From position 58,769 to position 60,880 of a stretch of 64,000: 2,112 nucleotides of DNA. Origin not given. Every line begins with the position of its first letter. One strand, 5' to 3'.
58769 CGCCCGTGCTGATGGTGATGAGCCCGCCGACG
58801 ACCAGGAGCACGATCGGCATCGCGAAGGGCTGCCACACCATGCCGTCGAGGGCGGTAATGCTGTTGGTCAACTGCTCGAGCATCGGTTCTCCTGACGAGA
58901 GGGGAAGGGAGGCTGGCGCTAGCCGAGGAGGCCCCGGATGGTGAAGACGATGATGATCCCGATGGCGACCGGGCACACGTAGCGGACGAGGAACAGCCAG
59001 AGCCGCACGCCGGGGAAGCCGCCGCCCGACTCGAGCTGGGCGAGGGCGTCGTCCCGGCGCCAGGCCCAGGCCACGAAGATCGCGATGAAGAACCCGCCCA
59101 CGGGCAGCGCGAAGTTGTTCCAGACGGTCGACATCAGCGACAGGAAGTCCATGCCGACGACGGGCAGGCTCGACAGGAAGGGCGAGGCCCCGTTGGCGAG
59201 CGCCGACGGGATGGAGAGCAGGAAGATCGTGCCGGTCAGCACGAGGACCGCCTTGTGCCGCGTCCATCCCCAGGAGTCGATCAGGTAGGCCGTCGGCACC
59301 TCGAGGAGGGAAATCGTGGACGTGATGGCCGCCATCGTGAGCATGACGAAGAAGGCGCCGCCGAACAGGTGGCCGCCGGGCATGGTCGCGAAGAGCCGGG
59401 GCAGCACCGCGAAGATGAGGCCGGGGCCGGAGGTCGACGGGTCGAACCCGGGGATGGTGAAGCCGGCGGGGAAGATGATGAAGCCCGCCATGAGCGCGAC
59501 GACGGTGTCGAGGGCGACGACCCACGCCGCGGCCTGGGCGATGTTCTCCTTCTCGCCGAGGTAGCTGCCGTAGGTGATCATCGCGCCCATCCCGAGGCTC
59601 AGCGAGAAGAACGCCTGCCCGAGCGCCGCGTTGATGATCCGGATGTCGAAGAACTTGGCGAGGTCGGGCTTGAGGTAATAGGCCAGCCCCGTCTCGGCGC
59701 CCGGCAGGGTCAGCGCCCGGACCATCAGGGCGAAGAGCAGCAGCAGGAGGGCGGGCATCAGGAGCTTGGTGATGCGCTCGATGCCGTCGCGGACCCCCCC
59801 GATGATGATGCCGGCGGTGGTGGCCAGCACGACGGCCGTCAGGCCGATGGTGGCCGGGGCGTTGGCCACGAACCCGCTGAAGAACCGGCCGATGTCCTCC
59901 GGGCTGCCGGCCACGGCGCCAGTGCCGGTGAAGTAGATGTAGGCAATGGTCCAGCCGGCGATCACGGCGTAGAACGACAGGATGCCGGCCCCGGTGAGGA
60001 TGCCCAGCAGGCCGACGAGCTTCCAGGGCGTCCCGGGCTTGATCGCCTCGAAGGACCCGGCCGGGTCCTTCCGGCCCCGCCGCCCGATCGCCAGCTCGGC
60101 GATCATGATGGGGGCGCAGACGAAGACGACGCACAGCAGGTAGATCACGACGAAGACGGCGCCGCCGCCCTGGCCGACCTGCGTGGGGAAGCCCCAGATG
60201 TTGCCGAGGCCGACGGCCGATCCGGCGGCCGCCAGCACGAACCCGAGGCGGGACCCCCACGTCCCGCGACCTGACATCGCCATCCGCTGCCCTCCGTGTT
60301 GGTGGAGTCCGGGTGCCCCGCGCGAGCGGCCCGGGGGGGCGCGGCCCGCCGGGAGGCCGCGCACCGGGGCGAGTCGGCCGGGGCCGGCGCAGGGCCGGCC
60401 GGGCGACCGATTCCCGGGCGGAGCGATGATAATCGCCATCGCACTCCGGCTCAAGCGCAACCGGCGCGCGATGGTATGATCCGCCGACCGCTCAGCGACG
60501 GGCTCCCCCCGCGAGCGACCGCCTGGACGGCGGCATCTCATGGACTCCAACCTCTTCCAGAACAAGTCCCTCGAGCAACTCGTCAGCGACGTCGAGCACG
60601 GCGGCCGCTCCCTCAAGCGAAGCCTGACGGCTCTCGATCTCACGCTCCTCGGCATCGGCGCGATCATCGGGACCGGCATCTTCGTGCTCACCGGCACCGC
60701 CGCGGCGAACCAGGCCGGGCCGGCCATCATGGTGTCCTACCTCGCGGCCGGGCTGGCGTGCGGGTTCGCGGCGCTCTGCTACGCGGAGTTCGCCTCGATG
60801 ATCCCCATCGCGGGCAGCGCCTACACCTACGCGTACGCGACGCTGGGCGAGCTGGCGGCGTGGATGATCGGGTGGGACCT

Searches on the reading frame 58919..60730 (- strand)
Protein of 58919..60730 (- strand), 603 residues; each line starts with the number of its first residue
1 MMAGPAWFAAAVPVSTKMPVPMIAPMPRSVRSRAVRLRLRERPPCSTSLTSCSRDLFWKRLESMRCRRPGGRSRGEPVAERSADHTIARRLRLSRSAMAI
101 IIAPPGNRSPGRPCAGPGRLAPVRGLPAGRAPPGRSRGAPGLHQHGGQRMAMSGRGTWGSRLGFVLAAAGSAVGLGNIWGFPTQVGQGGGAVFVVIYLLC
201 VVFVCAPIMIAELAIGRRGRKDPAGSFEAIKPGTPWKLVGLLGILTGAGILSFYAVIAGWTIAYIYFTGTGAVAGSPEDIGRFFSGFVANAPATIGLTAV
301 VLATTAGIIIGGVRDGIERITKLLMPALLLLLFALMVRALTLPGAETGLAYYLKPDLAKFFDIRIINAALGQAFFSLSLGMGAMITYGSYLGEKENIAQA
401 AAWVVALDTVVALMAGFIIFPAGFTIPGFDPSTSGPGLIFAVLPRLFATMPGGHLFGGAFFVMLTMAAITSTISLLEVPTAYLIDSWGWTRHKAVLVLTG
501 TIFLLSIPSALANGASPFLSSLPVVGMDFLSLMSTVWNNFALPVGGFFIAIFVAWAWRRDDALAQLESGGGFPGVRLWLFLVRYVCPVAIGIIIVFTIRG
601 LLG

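Call 68: search_protein_families(library=pfam, proteins=[window:58919-60730:-], max_evalue=0.00001)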
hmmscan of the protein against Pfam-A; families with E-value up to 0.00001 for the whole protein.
window:58919-60730:- (603 aa): 1 family
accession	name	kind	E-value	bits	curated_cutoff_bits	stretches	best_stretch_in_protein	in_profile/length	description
PF00209.24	SNF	-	1.7e-57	195.8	27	2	300-598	182-481/524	Sodium:neurotransmitter symporter family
